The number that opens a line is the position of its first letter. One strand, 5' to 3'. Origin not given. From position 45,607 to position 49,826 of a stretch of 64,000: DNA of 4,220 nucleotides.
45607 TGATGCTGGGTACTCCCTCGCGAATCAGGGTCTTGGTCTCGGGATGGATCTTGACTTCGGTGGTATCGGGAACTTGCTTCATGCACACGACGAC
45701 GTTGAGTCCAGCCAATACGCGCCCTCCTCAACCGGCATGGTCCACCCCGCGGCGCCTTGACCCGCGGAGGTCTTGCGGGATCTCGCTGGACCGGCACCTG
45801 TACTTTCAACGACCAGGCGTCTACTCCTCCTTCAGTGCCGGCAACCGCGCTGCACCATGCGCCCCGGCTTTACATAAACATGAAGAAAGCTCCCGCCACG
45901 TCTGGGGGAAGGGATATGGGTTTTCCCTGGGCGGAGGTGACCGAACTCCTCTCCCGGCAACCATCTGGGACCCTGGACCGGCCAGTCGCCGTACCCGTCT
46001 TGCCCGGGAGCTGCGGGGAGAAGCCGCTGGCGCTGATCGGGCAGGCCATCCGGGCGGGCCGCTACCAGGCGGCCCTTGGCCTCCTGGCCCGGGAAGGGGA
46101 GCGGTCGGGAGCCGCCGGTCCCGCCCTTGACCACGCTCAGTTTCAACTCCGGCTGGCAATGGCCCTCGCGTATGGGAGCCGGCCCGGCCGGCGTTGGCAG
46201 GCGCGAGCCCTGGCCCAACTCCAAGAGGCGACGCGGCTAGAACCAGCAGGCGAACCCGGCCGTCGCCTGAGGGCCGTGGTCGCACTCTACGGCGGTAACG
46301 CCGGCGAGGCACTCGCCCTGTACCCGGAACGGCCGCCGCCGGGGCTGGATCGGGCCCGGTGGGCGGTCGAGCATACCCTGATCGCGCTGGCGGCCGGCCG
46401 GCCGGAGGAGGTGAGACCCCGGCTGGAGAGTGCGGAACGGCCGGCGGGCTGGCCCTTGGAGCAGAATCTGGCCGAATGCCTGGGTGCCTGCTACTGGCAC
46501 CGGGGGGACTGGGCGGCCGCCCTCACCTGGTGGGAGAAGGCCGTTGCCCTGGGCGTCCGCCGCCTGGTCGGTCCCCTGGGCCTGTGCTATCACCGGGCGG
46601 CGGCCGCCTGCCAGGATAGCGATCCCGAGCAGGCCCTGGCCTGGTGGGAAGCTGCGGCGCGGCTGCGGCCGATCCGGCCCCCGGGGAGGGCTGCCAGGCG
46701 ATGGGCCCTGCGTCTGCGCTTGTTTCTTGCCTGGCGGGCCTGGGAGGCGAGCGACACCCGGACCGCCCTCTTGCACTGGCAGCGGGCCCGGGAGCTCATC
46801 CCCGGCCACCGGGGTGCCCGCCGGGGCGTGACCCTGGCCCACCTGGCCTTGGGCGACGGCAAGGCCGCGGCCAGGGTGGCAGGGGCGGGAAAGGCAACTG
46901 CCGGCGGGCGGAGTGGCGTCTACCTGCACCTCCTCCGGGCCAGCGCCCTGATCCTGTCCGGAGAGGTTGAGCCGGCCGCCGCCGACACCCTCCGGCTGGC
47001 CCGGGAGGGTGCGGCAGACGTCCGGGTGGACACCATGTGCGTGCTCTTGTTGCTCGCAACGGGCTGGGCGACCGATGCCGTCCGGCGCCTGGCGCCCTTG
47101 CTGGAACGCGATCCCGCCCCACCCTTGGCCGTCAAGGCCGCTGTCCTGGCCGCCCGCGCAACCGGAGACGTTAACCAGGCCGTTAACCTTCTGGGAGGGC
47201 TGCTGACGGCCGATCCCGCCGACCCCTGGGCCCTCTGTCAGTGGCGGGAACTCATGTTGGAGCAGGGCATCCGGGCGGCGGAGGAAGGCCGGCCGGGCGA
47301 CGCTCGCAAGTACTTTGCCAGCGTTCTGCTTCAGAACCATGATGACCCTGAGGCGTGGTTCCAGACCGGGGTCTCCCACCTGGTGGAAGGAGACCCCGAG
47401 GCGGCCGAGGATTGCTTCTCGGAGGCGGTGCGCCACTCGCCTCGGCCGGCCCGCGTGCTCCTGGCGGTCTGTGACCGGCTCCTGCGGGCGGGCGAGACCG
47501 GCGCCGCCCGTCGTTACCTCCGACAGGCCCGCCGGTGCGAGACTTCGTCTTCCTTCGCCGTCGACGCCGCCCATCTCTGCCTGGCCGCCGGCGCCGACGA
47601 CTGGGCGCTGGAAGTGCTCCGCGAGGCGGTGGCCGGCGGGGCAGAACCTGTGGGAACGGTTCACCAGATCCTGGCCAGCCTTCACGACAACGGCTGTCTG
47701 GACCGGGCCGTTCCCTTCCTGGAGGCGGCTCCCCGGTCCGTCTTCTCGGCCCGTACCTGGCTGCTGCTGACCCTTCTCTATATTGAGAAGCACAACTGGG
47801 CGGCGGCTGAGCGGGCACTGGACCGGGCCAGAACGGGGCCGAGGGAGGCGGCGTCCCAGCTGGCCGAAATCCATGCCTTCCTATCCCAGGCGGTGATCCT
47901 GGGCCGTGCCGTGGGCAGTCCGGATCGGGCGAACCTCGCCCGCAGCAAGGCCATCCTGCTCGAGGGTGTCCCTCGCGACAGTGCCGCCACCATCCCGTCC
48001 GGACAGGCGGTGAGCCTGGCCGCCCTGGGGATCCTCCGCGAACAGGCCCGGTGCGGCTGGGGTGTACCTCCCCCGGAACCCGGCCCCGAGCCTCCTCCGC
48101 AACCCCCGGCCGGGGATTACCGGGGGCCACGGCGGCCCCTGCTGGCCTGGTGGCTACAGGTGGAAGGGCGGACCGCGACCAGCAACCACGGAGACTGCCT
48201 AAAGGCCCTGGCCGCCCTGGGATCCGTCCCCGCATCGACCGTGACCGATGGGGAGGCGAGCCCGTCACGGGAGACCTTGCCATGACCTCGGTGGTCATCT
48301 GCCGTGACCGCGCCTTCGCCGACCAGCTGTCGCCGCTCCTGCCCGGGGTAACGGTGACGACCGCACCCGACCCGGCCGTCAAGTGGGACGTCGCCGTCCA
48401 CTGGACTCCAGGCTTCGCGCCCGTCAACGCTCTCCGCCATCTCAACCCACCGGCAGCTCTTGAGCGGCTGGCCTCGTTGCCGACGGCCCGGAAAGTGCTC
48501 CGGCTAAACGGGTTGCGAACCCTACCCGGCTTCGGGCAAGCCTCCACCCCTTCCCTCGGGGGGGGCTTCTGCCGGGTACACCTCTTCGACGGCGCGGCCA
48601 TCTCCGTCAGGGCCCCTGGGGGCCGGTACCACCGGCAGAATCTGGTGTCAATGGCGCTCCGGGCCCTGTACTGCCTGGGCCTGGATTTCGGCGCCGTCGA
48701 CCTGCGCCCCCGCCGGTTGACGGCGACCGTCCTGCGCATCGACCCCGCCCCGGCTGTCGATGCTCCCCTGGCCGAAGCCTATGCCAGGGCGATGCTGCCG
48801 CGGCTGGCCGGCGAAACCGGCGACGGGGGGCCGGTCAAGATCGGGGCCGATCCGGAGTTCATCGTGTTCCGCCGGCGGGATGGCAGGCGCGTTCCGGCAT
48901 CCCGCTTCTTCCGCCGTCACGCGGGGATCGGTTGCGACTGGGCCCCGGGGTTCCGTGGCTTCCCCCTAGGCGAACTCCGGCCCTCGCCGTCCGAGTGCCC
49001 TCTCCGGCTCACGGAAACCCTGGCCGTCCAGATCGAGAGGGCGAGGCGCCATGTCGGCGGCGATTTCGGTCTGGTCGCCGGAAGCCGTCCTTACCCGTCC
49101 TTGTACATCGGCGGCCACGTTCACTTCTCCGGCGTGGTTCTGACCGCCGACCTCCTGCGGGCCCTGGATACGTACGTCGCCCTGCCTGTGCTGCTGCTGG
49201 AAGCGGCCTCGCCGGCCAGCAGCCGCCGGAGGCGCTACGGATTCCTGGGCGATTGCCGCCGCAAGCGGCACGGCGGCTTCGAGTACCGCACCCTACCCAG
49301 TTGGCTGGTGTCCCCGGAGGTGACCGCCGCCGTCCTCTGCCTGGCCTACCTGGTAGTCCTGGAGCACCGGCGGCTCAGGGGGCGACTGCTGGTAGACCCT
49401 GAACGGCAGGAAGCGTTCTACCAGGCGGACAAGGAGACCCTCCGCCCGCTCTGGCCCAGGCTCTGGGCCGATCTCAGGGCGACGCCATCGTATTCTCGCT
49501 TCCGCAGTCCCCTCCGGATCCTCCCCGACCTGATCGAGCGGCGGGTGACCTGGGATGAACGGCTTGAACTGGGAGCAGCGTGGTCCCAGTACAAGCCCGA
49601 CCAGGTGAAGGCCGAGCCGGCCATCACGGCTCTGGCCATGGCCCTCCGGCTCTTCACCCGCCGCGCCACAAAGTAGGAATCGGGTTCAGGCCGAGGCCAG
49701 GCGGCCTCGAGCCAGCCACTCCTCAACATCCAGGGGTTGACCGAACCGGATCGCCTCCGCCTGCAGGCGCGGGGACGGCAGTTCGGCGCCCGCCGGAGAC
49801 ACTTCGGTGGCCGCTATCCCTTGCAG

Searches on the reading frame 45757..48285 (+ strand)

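Call 90: search_protein_families(library=pfam, proteins=[window:45757-48285:+], max_evalue=0.00001)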
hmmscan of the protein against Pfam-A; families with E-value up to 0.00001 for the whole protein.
window:45757-48285:+ (842 aa): 5 families
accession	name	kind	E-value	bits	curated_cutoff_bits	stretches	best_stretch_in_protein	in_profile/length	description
PF07719.23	TPR_2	-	2.6e-12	46.3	27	0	531-563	1-33/34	Tetratricopeptide repeat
PF00515.34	TPR_1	-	5.1e-11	42.3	27.8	0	531-562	1-32/34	Tetratricopeptide repeat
PF14559.12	TPR_19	-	3.9e-10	40.3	25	0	508-567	2-61/68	Tetratricopeptide repeat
PF13432.12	TPR_16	-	1.9e-06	28.6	32.7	1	501-562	1-62/65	Tetratricopeptide repeat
PF13428.12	TPR_14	-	1.9e-06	28.4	23.5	0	531-570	1-40/44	Tetratricopeptide repeat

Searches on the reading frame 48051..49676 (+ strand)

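Call 90: search_protein_families(library=pfam, proteins=[window:48051-49676:+], max_evalue=0.00001)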
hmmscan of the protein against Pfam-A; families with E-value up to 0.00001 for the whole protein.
window:48051-49676:+ (541 aa): 1 family
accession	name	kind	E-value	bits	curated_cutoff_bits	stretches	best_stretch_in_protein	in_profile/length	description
PF14395.11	COOH-NH2_lig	-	6.6e-81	271.7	25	1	264-511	1-252/254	Phage phiEco32-like COOH.NH2 ligase-type 2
